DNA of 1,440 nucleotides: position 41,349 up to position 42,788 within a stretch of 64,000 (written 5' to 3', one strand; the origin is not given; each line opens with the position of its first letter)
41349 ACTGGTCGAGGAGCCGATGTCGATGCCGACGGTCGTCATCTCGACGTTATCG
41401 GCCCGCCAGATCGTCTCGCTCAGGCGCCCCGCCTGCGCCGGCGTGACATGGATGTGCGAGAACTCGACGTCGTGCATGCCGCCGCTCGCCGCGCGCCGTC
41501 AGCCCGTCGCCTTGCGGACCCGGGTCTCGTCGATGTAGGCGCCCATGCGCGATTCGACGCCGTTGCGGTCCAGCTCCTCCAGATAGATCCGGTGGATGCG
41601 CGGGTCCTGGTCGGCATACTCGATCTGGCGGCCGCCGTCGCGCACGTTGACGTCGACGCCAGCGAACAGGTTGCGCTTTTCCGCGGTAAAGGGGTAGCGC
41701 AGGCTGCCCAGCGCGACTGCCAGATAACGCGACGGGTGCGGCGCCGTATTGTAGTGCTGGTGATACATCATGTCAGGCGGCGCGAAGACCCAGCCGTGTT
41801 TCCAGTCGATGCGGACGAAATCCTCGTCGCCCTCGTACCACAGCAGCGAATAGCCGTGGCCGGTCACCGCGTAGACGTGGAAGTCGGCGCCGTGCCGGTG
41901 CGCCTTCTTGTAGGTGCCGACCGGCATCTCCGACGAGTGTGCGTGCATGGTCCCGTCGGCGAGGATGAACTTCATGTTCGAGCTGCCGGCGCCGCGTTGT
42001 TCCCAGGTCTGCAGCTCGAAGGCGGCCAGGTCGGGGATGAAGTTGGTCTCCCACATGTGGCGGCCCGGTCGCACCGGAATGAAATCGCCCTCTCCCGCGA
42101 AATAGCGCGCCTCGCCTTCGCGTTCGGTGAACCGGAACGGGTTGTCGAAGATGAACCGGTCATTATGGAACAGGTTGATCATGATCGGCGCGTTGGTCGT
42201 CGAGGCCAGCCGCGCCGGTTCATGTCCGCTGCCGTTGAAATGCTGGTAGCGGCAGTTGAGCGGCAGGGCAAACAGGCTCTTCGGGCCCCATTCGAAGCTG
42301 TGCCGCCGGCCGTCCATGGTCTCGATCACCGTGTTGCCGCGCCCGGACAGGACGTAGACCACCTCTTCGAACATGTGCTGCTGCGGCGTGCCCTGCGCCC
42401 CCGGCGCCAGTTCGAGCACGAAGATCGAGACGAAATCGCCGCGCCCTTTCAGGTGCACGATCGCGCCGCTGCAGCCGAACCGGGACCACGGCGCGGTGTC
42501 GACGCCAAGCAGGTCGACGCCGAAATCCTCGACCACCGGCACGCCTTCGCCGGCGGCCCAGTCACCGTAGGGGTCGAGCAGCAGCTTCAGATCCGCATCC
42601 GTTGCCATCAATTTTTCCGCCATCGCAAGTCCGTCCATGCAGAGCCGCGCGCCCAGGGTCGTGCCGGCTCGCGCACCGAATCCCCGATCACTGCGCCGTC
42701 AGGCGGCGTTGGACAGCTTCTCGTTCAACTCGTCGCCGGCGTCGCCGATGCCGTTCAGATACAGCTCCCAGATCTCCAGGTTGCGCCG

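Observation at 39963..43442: Candidate novel system: CADD/PqqC-like haem-oxygenase-like protein + bicupin + EutA-family reactivase, with no B12 enzyme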

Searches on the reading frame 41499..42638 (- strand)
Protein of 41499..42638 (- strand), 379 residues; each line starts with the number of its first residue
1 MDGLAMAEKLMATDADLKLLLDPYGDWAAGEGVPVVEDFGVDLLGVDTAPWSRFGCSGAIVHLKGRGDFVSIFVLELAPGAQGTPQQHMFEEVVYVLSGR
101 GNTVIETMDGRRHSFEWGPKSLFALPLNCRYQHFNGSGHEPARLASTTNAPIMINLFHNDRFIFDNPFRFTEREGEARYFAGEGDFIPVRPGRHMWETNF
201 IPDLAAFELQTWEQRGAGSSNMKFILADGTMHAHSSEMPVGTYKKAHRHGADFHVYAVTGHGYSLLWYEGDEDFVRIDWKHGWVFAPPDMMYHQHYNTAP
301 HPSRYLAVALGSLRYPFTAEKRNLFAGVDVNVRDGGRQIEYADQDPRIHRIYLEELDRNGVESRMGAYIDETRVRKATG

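Call 3: search_protein_families(library=pfam, proteins=[window:41499-42638:-], max_evalue=0.01)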
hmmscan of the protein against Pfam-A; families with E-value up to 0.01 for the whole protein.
window:41499-42638:- (379 aa): 3 families
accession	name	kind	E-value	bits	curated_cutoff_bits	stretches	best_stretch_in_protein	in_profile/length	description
PF07883.17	Cupin_2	-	2.9e-06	27.3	27.2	1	74-113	2-38/70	Cupin domain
PF00190.28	Cupin_1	-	1.2e-05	25.4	22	1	70-137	33-103/151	Cupin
PF02041.22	Auxin_BP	-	9.4e-05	22.6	21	1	57-157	34-136/167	Auxin binding protein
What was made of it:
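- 41499..42638 (-): Bicupin (379 aa; probable start at Met6, 42623). The presumed client enzyme, with a 3-His(+2) site in the C-terminal barrel. Cupin_2/Cupin_1 hits (call 3).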

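Call 4: search_protein_families(library=ncbifam, proteins=[window:41499-42638:-], max_evalue=0.01)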
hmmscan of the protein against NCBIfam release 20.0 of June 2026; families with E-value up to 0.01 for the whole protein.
window:41499-42638:- (379 aa): 1 family
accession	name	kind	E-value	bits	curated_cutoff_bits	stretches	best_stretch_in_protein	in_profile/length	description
NF049978.1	AminoSalDhMabB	equivalog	3.3e-08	33.3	650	1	84-156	263-328/351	5-aminosalicylate 1,2-dioxygenase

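Call 10: search_solved_structures(query=window:41499-42638:-, max_evalue=1, show_alignments=2)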
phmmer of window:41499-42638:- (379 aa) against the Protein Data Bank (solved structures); distinct sequences matched with E-value up to 1: 4.
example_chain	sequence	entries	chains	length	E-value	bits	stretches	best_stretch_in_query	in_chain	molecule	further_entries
1lr5_A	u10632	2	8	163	0.0024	20.3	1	58-155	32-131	Auxin binding protein 1 | auxin-binding protein 1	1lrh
3bu7_A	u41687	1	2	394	0.01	18.2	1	230-301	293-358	Gentisate 1,2-dioxygenase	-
3l2h_A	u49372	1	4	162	0.13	14.6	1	70-107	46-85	Putative sugar phosphate isomerase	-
4qgl_A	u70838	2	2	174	0.27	13.5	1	86-132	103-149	Acireductone dioxygenase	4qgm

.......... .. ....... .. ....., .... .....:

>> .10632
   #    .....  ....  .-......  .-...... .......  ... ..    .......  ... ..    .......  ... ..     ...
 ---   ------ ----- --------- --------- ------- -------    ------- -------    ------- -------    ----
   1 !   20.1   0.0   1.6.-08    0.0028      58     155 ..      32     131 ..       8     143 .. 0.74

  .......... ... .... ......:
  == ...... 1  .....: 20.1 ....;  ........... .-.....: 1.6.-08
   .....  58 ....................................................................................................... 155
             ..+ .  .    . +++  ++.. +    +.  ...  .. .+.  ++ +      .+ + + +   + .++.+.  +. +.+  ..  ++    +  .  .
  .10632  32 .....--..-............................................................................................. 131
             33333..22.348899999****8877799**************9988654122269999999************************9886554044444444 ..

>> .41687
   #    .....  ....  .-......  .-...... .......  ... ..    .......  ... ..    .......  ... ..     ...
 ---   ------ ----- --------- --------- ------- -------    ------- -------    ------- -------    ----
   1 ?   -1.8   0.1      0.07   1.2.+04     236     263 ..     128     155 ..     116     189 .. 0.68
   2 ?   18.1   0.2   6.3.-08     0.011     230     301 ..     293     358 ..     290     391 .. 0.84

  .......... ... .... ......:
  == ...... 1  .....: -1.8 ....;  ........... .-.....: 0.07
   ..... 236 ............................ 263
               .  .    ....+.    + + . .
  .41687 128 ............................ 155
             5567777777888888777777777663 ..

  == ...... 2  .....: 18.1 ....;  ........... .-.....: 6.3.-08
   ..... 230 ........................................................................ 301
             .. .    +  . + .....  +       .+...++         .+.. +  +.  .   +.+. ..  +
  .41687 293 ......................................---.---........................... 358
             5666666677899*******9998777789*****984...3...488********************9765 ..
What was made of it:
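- On Gentisate 1,2-dioxygenase family (bicupin Fe(II) dioxygenases): Only a weak hit to the MabB model (33 bits against a cut-off of 650, call 4) and to 3bu7 (E=0.01, call 10).
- Closest known: Gentisate 1,2-dioxygenase-type bicupin dioxygenases. Same: Bicupin of about 370 aa. The AHRH...H motif of the C-terminal barrel aligns with GDO (call 10).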

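Call 25: find_homologous_proteins(query=window:41499-42638:-, max_evalue=0.00001)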
Query window:41499-42638:- (379 aa): 4428 proteins with E <= 0.00001 among 8000 candidates; the best 120 are listed.
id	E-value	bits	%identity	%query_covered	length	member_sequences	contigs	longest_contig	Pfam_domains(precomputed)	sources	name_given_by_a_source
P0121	2.6e-254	862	97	99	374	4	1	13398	PF07883.18,PF00190.29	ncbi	-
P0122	1.6e-250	849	95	98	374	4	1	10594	PF07883.18,PF00190.29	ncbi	-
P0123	5.7e-245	831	92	98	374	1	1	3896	PF07883.18,PF00190.29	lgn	-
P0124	3.7e-243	825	92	98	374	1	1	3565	PF07883.18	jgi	-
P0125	1.3e-239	813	91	98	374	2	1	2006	PF07883.18,PF00190.29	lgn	-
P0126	3.1e-230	782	86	98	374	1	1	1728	PF00190.29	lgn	-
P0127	3.2e-225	766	86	98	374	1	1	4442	PF07883.18,PF00190.29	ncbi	-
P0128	7.1e-225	765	85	97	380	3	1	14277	-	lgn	-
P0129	1.1e-223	761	85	98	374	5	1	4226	PF00190.29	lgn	-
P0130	2.0e-221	753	83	98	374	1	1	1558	PF07883.18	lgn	-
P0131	1.2e-216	738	83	97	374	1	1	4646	-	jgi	jgi:cupin superfamily acireductone dioxygenase involved in methionine salvage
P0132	4.1e-214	729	81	99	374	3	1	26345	PF07883.18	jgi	jgi:uncharacterized RmlC-like cupin family protein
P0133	1.4e-212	724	81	97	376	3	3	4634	-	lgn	-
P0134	6.0e-211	719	80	99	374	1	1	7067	-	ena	-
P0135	1.3e-209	714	80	99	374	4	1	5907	PF07883.18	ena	-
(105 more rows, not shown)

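Call 35: predict_structure(alignment_id=A1)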
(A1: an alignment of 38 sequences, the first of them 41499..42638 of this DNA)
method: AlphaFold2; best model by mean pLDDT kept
length: 379 residues; sequences in the alignment: 38
mean_pLDDT: 76.6   pTM: 0.80
mean pLDDT of the five models: 76.6, 73.8, 62.4, 61.7, 57.8
residues with pLDDT >= 90: 119; 70-90: 144; 50-70: 58; < 50: 58
segments of 3 or more residues with pLDDT < 50: 1-19, 184-197, 210-221, 312-317, 325-327
pLDDT, mean of each block of 10 residues (from residue 1): 38 43 87 91 96 97 72 96 94 91 89 88 84 92 93 86 86 69 44 44 62 41 51 75 85 68 88 90 84 90 77 48 53 80 90 93 88 64
secondary structure, 60 per line:
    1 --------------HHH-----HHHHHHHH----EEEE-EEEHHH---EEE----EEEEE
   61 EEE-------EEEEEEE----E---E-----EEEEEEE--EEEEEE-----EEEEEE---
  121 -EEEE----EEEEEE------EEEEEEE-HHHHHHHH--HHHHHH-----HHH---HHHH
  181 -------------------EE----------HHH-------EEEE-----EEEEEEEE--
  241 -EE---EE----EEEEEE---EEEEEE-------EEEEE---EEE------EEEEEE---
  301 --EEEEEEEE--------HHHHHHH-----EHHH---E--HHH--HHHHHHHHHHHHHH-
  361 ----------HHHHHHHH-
elements in order: H23-30 E35-38 E40-42 E49-51 E56-63 E71-77 E92-98 E101-106 E112-117 E122-125 E130-135 E142-148 H150-157 H160-165 H177-180 E222-225 E231-238 E253-258 E262-267 E275-279 E283-285 E292-297 E303-310 H319-325 H346-359 H371-378
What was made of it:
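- On Gentisate 1,2-dioxygenase family (bicupin Fe(II) dioxygenases): AF2 model with two beta-barrels, pTM 0.80 (call 35).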

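Call 41: fold_search(model_id=the predicted structure, library=pdb)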
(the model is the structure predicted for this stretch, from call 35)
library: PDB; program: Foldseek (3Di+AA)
matches with E <= 10: 1926; with E <= 0.001: 570
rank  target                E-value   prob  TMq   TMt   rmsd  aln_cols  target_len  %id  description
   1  4met_A                4.6e-15  1.00  0.44  0.44  12.9       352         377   13  Assigning the EPR Fine Structure Parameters of the Mn(II) Centers in Bacillus subtilis Oxalate Decarboxylase by Site-D (released 2014-03-05)
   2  2uyb                  7.5e-15  1.00  0.45  0.45  12.8       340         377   13  S161A mutant of Bacillus subtilis Oxalate Decarboxylase OxdC (released 2007-08-21)
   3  5vg3_B                8.4e-15  1.00  0.45  0.45  12.9       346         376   12  Structure of Oxalate Decarboxylase from Bacillus subtilis at pH 4.6 (released 2017-10-18)
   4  2uy8                  9.4e-15  1.00  0.45  0.45  12.8       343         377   13  R92A mutant of Bacillus subtilis Oxalate Decarboxylase OxdC (released 2007-08-21)
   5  2vqa_A                1.0e-14  1.00  0.47  0.50  11.1       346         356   13  Protein-folding location can regulate Mn versus Cu- or Zn-binding. Crystal Structure of MncA. (released 2008-10-28)
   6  2uya                  1.2e-14  1.00  0.44  0.44  13.1       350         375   12  DEL162-163 mutant of Bacillus subtilis Oxalate Decarboxylase OxdC (released 2007-08-21)
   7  2v09                  1.2e-14  1.00  0.44  0.44  13.1       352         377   12  SENS161-164DSSN mutant of Bacillus subtilis Oxalate Decarboxylase OxdC (released 2007-10-30)
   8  5hi0                  1.3e-14  1.00  0.44  0.44  12.4       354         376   13  The Substrate Binding Mode and Chemical Basis of a Reaction Specificity Switch in Oxalate Decarboxylase (released 2016-04-06)
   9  1uw8                  1.4e-14  1.00  0.45  0.45  12.3       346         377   13  CRYSTAL STRUCTURE OF OXALATE DECARBOXYLASE (released 2004-02-19)
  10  6l9i_A                1.7e-14  1.00  0.44  0.49  12.7       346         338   10  Crystal Structure of Lactobacillus farciminis Oxalate Decarboxylase Formate Complex (released 2021-01-20)
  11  5vg3_A                2.0e-14  1.00  0.45  0.45  12.7       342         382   13  Structure of Oxalate Decarboxylase from Bacillus subtilis at pH 4.6 (released 2017-10-18)
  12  6ufi                  2.2e-14  1.00  0.44  0.44  12.9       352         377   13  W96Y Oxalate Decarboxylase (Bacillus subtilis) (released 2020-09-30)
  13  2vqa_C                2.5e-14  1.00  0.46  0.49  10.8       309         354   14  Protein-folding location can regulate Mn versus Cu- or Zn-binding. Crystal Structure of MncA. (released 2008-10-28)
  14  2uy9                  2.5e-14  1.00  0.45  0.45  12.6       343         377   13  E162A mutant of Bacillus subtilis Oxalate Decarboxylase OxdC (released 2007-08-21)
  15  6tzp                  2.8e-14  1.00  0.44  0.44  12.5       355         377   13  W96F Oxalate Decarboxylase (B. subtilis) (released 2021-02-17)
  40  3bu7_A                8.1e-13  1.00  0.49  0.52   5.9       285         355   18  Crystal Structure and Biochemical Characterization of GDOsp, a Gentisate 1,2-Dioxygenase from Silicibacter Pomeroyi (released 2008-08-12)
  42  3bu7_B                1.1e-12  1.00  0.49  0.51   6.0       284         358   17  Crystal Structure and Biochemical Characterization of GDOsp, a Gentisate 1,2-Dioxygenase from Silicibacter Pomeroyi (released 2008-08-12)
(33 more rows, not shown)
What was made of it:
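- On Gentisate 1,2-dioxygenase family (bicupin Fe(II) dioxygenases): Foldseek matches bicupins with E down to 5e-15 (call 41).
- Closest known: Gentisate 1,2-dioxygenase-type bicupin dioxygenases. Same: It gives the lowest Foldseek rmsd (5.9 A, TM about 0.5; call 41).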

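Call 49: search_dna_similar(query=window:41499-42638:-, collection=plasmids, mode=protein, max_rows=40, max_evalue=1e-10)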
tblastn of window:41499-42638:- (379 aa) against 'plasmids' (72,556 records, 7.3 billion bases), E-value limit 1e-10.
Records with a match: 4; places in all: 8; records where one place covers at least 80% of the query: 4.
Best place of each record, by identity: <60% 4.
By first word of the organism name: Sinorhizobium 3; Phyllobacterium 1.
By predicted mobility (MOB-suite, as given by PLSDB): non-mobilizable 3; conjugative 1.
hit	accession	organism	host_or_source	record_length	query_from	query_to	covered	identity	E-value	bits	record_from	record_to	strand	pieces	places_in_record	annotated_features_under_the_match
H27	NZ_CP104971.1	Phyllobacterium zundukense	Vicia costata,cell culture,root nodule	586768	7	374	97%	52.0%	1e-125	405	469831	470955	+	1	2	hypothetical protein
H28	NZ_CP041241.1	Sinorhizobium mexicanum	Acaciella angustissima,cell culture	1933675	15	374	95%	51.9%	7e-125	403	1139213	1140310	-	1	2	none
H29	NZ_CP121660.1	Sinorhizobium terangae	Desmanthus virgatus,cell culture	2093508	15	374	95%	51.6%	1e-124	402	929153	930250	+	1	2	none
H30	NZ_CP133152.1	Sinorhizobium chiapasense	Acaciella angustissima,cell culture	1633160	18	374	94%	52.1%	1e-124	402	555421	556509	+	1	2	none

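Call 88: find_related_loci(query=window:41499-42638:-, collection=genome_contigs, flank=7000)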
Query window:41499-42638:- (379 aa) in genome_contigs; peptide patterns used: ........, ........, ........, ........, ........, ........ (x = any residue, [..] = any of these).
220 stretches matched a pattern; 154 encode a relative of the query (tblastn E <= 1e-3); the best 80 are kept; 79 distinct loci.
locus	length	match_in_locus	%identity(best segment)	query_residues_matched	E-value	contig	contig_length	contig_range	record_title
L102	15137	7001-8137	96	1-379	0e+0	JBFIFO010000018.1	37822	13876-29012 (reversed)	MAG: Alphaproteobacteria bacterium isolate Mix_sand11.2021.09.G.3 k141_2620336_length_37822_cov_14.5463, whole genome sh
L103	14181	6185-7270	81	18-379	0e+0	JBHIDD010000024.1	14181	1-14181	MAG: Kiloniellaceae bacterium isolate Baj_3_bin.20 NODE_514_length_14181_cov_6.897636, whole genome shotgun sequence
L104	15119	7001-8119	78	5-377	0e+0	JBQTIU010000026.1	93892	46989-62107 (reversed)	MAG: Pseudomonadota bacterium isolate SAR270 c_000000158203, whole genome shotgun sequence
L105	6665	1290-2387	79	7-371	0e+0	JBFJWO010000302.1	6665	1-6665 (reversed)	MAG: Gammaproteobacteria bacterium isolate Mix_sand19.2022.05.G.22 k141_2264868_length_6665_cov_11.9623, whole genome sh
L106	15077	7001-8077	76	6-365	0e+0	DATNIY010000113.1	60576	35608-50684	MAG TPA_asm: Stellaceae bacterium isolate SMAG_U11385 k141_728827, whole genome shotgun sequence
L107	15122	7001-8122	73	5-378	0e+0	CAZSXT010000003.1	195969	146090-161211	MAG TPA_asm: uncultured Rhodospirillaceae bacterium isolate SRP134809_co1_563 genome assembly, contig: NODE_36_length_19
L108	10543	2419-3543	71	4-378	0e+0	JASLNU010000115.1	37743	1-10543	MAG: Rhodospirillales bacterium isolate Arabian11_MAG_19 c_000001383731, whole genome shotgun sequence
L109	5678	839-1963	72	4-378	0e+0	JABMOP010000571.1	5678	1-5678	MAG: Rhodospirillales bacterium isolate bin.359 k141_6892024, whole genome shotgun sequence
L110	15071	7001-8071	75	16-372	0e+0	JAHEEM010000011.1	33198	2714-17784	MAG: Rhodospirillaceae bacterium isolate Ww272 NODE_1967_length_33198_cov_3.347885, whole genome shotgun sequence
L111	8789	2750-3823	75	15-372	0e+0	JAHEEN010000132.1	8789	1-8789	MAG: Rhodospirillaceae bacterium isolate Ww273 NODE_21435_length_8789_cov_5.457430, whole genome shotgun sequence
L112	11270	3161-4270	71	10-378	0e+0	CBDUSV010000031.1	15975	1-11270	MAG TPA_asm: uncultured bacterium isolate SRR22302374_concoct_103 genome assembly, contig: ERZ26661914.2170, whole genom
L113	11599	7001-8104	71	11-378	0e+0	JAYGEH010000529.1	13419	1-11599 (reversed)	MAG: Rhodospirillales bacterium isolate OC6_3000m_MAG_133 OC6_3000m_contig_4100103, whole genome shotgun sequence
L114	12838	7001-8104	71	11-378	0e+0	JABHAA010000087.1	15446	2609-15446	MAG: Rhodospirillaceae bacterium isolate SI036_bin45 k141_1458812, whole genome shotgun sequence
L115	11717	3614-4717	71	11-378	0e+0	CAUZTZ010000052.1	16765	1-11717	MAG: Alphaproteobacteria bacterium isolate CB9_331.49 genome assembly, contig: Ga0302133_10001133, whole genome shotgun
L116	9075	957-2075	71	4-375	0e+0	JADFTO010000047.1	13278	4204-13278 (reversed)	MAG: Proteobacteria bacterium isolate B9T3L8 B9T3L8_NODE1269, whole genome shotgun sequence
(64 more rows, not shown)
